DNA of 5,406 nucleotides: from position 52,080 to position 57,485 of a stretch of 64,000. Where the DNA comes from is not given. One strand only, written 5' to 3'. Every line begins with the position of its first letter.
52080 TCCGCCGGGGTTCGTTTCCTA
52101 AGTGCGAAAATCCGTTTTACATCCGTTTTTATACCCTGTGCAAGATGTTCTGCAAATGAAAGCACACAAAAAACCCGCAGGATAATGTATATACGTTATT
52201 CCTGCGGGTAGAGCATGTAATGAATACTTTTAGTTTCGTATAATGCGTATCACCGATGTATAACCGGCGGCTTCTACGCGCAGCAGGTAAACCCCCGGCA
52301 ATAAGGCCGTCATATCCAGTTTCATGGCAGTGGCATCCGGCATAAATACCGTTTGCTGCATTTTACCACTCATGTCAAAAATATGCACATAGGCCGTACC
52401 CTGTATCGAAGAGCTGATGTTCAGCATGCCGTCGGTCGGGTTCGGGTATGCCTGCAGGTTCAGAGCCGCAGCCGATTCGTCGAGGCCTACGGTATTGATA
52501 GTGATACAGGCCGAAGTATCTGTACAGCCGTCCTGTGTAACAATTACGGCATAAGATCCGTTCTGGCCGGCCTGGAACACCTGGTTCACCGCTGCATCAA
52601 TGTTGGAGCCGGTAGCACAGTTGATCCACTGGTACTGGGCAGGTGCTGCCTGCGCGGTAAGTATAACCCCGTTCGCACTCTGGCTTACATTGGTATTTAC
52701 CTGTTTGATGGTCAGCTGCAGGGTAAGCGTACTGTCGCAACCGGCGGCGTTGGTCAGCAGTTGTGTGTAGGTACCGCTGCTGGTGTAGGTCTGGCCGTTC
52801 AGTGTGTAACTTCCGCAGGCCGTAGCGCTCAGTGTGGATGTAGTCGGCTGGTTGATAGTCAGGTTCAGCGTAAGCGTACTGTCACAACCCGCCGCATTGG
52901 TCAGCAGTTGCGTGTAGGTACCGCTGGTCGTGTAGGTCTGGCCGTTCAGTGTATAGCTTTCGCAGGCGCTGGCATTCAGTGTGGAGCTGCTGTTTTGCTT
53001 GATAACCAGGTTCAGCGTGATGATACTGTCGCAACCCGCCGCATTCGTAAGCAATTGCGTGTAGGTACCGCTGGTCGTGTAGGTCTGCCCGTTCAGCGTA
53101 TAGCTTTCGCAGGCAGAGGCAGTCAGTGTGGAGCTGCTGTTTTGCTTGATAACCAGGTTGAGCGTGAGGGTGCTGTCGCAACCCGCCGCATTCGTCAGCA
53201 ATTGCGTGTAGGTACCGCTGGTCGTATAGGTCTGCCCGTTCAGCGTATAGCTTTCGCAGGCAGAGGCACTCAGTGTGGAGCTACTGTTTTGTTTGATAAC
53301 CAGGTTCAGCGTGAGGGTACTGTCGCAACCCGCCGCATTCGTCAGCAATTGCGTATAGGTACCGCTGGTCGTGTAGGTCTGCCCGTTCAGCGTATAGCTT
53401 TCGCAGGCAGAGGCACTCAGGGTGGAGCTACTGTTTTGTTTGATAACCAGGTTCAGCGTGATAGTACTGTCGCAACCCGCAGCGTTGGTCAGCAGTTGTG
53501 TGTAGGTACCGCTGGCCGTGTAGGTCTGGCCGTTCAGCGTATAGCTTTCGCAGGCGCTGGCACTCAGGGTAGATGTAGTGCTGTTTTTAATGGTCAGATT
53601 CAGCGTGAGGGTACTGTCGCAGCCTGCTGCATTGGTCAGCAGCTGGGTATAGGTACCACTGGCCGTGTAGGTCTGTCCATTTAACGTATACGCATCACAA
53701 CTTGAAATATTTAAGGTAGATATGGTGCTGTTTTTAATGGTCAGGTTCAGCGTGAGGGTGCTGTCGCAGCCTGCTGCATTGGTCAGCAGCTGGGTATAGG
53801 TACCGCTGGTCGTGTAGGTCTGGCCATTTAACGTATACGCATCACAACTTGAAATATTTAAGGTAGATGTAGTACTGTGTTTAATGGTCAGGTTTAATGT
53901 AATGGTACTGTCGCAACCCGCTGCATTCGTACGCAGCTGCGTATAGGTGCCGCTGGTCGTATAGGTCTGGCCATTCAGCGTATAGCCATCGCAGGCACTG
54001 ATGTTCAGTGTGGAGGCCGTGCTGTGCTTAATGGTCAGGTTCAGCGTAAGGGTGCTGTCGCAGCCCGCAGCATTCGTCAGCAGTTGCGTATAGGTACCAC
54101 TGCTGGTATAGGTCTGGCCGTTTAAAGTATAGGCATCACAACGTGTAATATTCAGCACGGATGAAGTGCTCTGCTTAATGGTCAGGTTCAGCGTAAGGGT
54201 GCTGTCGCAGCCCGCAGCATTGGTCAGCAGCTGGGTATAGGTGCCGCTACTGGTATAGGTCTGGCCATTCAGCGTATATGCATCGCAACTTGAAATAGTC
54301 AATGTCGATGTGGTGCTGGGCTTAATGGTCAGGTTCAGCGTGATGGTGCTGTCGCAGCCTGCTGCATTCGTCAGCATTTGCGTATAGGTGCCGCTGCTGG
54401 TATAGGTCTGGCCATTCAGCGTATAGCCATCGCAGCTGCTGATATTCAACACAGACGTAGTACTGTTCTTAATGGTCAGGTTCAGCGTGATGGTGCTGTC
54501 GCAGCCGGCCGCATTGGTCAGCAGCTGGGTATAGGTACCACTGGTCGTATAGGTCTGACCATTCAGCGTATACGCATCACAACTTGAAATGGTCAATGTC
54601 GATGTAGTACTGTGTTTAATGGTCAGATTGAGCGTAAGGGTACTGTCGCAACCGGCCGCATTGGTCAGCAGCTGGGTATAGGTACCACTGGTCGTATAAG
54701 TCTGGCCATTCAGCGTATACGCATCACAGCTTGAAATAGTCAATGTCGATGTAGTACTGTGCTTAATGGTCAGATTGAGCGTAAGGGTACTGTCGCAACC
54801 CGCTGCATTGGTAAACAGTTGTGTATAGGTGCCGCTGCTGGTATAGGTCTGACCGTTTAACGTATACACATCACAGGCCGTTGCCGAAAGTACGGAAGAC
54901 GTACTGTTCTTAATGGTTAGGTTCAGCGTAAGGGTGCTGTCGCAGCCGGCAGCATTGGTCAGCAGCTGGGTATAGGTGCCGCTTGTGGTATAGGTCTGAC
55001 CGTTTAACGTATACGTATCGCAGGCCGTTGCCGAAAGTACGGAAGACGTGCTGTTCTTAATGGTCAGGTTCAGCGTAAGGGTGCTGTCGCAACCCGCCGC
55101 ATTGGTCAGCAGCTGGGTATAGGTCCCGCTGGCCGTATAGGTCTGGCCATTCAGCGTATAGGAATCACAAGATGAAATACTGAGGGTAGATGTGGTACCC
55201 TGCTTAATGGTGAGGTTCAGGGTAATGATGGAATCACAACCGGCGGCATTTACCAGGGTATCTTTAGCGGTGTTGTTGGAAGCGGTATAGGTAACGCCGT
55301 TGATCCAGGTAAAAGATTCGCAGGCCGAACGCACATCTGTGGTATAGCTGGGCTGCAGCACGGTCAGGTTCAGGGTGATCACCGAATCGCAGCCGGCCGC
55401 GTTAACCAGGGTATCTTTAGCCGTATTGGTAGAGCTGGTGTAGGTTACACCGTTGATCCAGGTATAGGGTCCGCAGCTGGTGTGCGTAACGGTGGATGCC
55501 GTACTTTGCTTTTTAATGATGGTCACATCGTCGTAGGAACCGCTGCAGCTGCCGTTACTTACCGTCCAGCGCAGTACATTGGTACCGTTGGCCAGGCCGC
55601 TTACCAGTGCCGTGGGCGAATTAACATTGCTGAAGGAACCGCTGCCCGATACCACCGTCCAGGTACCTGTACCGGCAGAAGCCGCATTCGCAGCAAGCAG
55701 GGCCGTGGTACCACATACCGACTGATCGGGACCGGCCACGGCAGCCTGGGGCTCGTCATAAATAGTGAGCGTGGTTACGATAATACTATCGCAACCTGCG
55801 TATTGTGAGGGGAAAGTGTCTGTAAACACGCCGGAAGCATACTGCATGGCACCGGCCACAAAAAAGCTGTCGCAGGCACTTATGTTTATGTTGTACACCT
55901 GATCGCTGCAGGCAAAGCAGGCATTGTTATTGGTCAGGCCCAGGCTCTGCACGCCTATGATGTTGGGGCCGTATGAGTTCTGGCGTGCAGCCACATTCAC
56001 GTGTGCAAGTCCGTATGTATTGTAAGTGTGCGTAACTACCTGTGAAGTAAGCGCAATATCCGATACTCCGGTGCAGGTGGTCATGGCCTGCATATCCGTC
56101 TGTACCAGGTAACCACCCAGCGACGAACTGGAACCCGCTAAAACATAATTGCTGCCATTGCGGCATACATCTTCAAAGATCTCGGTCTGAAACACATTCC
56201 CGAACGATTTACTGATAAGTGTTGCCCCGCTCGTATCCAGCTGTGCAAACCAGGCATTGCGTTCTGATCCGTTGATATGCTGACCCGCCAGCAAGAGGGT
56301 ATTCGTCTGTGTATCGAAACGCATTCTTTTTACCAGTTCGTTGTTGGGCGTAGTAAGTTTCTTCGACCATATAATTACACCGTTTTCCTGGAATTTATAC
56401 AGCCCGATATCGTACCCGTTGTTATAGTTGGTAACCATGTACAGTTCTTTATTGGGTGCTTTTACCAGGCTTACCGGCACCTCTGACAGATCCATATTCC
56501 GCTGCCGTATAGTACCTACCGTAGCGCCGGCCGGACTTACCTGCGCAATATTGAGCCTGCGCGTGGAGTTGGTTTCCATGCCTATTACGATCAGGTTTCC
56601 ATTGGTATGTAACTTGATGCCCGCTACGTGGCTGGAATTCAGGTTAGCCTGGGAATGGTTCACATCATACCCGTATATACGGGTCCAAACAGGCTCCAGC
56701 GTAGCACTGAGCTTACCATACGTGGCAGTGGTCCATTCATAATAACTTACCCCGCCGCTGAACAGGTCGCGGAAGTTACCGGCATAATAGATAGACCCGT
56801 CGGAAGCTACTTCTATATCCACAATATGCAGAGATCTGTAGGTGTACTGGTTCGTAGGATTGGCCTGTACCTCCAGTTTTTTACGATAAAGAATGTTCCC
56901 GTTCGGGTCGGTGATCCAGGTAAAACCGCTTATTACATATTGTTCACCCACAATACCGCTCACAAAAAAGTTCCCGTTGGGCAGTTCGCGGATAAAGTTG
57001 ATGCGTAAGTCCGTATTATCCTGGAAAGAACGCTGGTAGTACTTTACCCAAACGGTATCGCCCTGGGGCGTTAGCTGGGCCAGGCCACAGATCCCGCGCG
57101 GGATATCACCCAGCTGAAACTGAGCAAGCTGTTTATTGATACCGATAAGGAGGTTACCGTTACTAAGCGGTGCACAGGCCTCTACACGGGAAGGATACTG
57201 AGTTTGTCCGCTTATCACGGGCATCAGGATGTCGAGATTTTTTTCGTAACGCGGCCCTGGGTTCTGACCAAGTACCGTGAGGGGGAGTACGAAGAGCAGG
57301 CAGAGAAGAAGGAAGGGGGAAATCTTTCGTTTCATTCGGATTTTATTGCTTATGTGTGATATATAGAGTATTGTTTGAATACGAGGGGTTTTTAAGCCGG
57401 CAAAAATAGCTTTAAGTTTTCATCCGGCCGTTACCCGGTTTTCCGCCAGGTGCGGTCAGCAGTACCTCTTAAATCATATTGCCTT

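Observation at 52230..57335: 5.1-kb T9SS adhesin built from about 20 near-identical 147-nt tandem repeats encoding a Cys-bracketed 49-aa module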

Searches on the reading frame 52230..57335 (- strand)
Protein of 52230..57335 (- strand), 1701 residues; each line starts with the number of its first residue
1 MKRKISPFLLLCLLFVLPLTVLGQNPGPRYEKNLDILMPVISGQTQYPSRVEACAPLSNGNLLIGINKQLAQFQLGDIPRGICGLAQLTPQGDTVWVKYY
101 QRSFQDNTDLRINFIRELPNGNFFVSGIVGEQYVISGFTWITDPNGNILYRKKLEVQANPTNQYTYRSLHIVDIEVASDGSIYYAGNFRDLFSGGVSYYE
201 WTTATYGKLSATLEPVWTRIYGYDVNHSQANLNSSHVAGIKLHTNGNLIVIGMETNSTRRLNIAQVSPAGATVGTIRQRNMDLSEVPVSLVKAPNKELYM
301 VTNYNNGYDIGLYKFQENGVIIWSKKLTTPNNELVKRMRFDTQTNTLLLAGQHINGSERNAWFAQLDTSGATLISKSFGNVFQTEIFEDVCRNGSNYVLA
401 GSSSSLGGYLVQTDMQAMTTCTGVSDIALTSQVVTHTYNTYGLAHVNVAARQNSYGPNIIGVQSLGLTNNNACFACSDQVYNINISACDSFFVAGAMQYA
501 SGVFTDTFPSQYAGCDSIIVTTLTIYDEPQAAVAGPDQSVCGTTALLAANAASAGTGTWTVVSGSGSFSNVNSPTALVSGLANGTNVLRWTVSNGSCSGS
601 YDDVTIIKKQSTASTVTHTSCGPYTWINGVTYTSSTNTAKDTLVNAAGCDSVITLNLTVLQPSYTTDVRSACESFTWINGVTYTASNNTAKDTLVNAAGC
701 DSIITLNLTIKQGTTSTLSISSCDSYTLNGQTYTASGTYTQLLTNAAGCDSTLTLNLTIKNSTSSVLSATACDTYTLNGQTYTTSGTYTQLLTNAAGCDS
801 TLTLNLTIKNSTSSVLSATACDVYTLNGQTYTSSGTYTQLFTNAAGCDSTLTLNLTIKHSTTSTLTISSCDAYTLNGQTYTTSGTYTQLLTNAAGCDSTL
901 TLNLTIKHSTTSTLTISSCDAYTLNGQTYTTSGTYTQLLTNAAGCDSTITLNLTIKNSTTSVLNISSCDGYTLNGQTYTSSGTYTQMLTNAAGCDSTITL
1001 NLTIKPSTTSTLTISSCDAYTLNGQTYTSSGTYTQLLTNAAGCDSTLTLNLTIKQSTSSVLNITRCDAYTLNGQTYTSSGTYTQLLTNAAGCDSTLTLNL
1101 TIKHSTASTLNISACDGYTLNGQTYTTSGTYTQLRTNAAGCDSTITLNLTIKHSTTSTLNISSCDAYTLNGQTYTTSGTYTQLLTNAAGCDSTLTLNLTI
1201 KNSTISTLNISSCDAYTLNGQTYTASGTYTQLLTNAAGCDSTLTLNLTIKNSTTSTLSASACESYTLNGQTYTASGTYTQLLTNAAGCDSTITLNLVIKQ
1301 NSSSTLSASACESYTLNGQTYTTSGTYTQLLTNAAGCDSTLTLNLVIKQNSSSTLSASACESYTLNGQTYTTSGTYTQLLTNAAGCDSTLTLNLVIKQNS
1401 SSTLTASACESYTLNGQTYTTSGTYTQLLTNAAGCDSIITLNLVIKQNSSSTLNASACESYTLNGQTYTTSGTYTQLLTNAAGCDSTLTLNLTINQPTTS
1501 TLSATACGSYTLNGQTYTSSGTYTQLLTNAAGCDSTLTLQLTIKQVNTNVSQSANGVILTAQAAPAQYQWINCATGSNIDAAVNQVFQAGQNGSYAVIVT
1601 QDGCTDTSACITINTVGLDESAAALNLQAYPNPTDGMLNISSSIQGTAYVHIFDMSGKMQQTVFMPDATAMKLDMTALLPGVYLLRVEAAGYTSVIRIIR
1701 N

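Call 3: search_protein_families(library=pfam, proteins=[window:52230-57335:-], max_evalue=1)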
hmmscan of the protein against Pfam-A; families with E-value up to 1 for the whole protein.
window:52230-57335:- (1701 aa): 1 family
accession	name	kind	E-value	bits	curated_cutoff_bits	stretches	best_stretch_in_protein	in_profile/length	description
PF18962.6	Por_Secre_tail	-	2.2e-10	41.1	27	1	1630-1695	2-70/75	Secretion system C-terminal sorting domain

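Call 4: search_protein_families(library=ncbifam, proteins=[window:52230-57335:-], max_evalue=1)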
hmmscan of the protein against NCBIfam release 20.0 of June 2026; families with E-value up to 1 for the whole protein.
window:52230-57335:- (1701 aa): 1 family
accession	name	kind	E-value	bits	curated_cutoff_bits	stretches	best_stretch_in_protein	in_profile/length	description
TIGR04183.1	Por_Secre_tail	domain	1.2e-09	38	23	1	1630-1700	2-71/72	T9SS type A sorting domain-containing protein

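Call 9: find_homologous_proteins(query=window:52230-57335:-, max_evalue=0.00001)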
Query window:52230-57335:- (1701 aa): 40 proteins with E <= 0.00001 among 8000 candidates.
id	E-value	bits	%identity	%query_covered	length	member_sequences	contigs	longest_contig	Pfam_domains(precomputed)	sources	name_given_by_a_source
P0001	0.0e+0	2441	79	68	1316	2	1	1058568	PF18962.8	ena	-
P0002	0.0e+0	2108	88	63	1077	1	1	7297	-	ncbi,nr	ncbi:MAG: hypothetical protein IBJ09_16245, partial [Bacteroidia bacterium]|nr:hypothetical protein 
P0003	9.7e-289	980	38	62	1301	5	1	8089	PF18962.8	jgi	-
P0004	1.1e-170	588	42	55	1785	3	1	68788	PF09479.17,PF18962.8,PF18998.7,PF24595.2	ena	-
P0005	3.6e-156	540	48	35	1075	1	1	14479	PF18962.8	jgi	jgi:hypothetical protein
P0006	6.3e-109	384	40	34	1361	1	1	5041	PF02868.22,PF00431.27,PF00801.27,PF18962.8,PF01447.25,PF18911.7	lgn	-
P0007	7.8e-109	383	50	30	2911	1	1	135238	PF18962.8,PF19081.7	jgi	jgi:trimeric autotransporter adhesin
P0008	1.2e-107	379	44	8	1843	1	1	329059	PF22352.3,PF13585.13,PF19081.7,PF18911.7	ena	-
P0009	1.6e-95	339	50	27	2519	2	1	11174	PF25059.2,PF23376.2,PF18962.8,PF00041.28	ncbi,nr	ncbi:MAG: fibronectin type III domain-containing protein [Bacteroidales bacterium]|nr:fibronectin ty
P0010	2.3e-89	319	32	57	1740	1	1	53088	PF23598.2,PF13585.13,PF17963.8,PF00560.40,PF12799.14,PF13855.13,PF16428.11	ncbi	ncbi:MAG: gliding motility-associated C-terminal domain-containing protein [Saprospiraceae bacterium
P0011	2.9e-70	256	37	26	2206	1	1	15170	PF17164.11,PF18962.8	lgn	-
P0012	8.5e-70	254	41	5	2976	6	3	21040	PF22352.3,PF00801.27,PF13585.13,PF18911.7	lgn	-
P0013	2.3e-63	233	38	27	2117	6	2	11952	PF20009.5,PF18962.8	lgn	-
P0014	1.0e-59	221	25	36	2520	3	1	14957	-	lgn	-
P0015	8.0e-58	214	24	38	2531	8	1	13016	-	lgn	-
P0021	2.7e-52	196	34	26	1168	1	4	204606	PF18962.8,PF25778.2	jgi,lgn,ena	-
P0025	1.8e-47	180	40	34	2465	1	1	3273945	PF18657.7,PF18962.8,PF26918.1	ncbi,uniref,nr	ncbi:YDG domain-containing protein [Flavobacterium phycosphaerae]|uniref:YDG domain-containing prote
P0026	1.3e-45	174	30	32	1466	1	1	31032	PF23237.2,PF00932.26,PF18962.8,PF00041.28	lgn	-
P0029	5.1e-45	172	40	7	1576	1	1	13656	PF22352.3,PF13573.13,PF18962.8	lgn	-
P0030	1.8e-44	170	46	14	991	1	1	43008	PF18962.8,PF19081.7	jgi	jgi:hypothetical protein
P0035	4.7e-21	92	31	18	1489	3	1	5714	PF18962.8,PF18998.7,PF00041.28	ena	-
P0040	1.1e-7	48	40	6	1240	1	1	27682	PF08126.17,PF18962.8,PF07705.18,PF01364.25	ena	-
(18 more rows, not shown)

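Call 37: find_encoding_contigs(protein=P0001, flank=10000, max_places=3)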
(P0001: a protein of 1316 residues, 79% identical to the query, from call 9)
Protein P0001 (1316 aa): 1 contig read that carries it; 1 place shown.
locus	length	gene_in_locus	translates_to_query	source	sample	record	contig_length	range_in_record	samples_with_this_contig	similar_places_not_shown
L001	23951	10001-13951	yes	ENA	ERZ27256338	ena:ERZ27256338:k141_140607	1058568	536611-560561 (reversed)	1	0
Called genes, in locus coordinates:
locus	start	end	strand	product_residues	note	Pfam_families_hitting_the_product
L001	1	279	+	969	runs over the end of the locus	PF01839:FG-GAP (faint), PF13517:FG-GAP_3, PF07593:UnbV_ASPIC, PF19081:Ig_7, PF18962:Por_Secre_tail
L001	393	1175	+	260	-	PF00378:ECH_1, PF16113:ECH_2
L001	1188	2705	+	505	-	PF01943:Polysacc_synt, PF13440:Polysacc_synt_3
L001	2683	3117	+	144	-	PF00692:dUTPase, PF22769:DCD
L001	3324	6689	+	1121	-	PF05048:NosD (weak), PF18962:Por_Secre_tail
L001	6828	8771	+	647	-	PF28559:TPR_SusR (faint), PF12895:ANAPC3 (faint), PF13432:TPR_16 (faint), PF14938:SNAP (faint), PF13424:TPR_12 (weak), PF13424:TPR_12, PF06580:His_kinase, PF02518:HATPase_c (weak), +9 more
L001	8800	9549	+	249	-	PF00072:Response_reg, PF04397:LytTR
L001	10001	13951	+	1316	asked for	PF18962:Por_Secre_tail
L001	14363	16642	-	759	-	PF18962:Por_Secre_tail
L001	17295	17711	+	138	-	-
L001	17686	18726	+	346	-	PF14399:BtrH_N, PF16169:DUF4872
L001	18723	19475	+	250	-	PF00005:ABC_tran, PF13304:AAA_21 (weak)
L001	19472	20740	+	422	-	PF12698:ABC2_membrane_3, PF01061:ABC2_membrane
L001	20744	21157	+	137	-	PF13279:4HBT_2, PF03061:4HBT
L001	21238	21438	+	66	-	-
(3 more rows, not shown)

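Call 40: find_encoding_contigs(protein=P0002, flank=8000, max_places=3)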
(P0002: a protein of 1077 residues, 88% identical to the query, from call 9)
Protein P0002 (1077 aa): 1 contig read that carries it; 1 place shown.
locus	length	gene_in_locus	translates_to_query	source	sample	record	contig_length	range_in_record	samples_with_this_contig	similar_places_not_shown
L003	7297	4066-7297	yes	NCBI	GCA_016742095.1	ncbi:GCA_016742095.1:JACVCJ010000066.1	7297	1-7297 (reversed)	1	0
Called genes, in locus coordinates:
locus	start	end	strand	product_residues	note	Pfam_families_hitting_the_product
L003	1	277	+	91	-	?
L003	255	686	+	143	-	PF00692:dUTPase, PF22769:DCD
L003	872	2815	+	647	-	PF13432:TPR_16 (faint), PF07719:TPR_2 (faint), PF13181:TPR_8 (faint), PF13428:TPR_14 (faint), PF00515:TPR_1 (faint), PF13424:TPR_12, PF06580:His_kinase, PF02518:HATPase_c, +2 more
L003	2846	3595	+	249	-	PF00072:Response_reg, PF04397:LytTR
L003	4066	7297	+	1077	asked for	?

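Call 72: search_protein_families(library=pfam, proteins=[P0025, P0004, P0021], max_evalue=0.001)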
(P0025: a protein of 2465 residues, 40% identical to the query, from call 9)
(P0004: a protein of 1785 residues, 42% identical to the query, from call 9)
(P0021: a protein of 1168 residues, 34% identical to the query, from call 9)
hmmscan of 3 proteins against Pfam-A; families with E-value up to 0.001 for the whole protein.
P0025 (2465 aa): 2 families
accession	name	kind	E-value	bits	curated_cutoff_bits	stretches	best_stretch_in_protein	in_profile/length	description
PF18657.6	YDG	-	3.2e-32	111.1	25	2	521-602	1-84/85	YDG domain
PF18962.6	Por_Secre_tail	-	2.8e-10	40.8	27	1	2391-2459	2-70/75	Secretion system C-terminal sorting domain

P0004 (1785 aa): 4 families
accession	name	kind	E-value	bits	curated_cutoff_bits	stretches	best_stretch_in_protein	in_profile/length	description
PF09479.16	Flg_new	-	2.7e-36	123.9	27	3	981-1048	2-65/65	Listeria-Bacteroides repeat domain (List_Bact_rpt)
PF18998.6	Flg_new_2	-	2.3e-12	47.2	23.6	1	353-416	7-72/73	Divergent InlB B-repeat domain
PF24595.1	DUF7619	-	3e-12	47.2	27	1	194-244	83-133/133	Domain of unknown function (DUF7619)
PF18962.6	Por_Secre_tail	-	2.4e-10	41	27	1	1719-1783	1-74/75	Secretion system C-terminal sorting domain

P0021 (1168 aa): 2 families
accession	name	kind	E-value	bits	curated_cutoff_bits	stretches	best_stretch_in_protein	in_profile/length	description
PF25778.1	DUF7948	-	5.4e-45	154.5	27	1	42-259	1-214/214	Domain of unknown function (DUF7948)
PF18962.6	Por_Secre_tail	-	2.1e-05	25.2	27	1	1097-1160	2-68/75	Secretion system C-terminal sorting domain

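Call 74: list_cluster_members(proteins=[window:52233-57335:-, window:57810-58556:-, window:49420-51729:+])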
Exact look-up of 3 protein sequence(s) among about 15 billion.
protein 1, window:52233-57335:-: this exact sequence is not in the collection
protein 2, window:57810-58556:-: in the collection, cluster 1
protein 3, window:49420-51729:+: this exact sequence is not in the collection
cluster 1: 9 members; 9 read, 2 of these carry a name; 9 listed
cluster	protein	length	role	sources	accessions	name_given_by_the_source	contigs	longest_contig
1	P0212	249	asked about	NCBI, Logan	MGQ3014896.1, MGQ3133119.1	MAG: LytR/AlgR family response regulator transcription factor [Flavobacteriales bacterium]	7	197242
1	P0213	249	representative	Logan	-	-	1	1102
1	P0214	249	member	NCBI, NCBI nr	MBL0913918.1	MAG: response regulator transcription factor [Bacteroidia bacterium] | response regulator transcription factor [Bacteroidia bacterium]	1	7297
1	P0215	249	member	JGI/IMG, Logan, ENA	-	-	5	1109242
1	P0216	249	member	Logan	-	-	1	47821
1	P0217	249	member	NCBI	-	-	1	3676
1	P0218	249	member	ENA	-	-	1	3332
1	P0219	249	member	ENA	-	-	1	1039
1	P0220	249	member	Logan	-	-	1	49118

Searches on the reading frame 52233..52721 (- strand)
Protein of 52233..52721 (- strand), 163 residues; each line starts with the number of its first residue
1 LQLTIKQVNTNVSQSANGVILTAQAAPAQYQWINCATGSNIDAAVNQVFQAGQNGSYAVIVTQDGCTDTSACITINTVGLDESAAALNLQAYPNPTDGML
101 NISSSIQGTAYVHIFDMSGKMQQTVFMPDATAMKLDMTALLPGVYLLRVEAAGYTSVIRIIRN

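Call 7: search_protein_families(library=pfam, proteins=[window:52233-52721:-], max_evalue=10)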
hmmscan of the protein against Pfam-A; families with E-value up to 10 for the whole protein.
seq(163 aa): 5 families
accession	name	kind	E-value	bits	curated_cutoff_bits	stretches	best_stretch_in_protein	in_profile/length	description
PF18962.6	Por_Secre_tail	-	1.1e-10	42.1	27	1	92-158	2-71/75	Secretion system C-terminal sorting domain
PF13620.12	CarboxypepD_reg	-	0.037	14.8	32.3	1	138-158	43-63/82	Carboxypeptidase regulatory-like domain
PF20608.4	Phage_tube_C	-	0.056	14.2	24.1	1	124-157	39-72/82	Phage tail tube protein C-terminal domain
PF09912.14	DUF2141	-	0.081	13.3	24.4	1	31-65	29-64/112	Uncharacterized protein conserved in bacteria (DUF2141)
PF04028.18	DUF374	-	0.097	12.7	26.8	1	12-65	12-64/69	Domain of unknown function (DUF374)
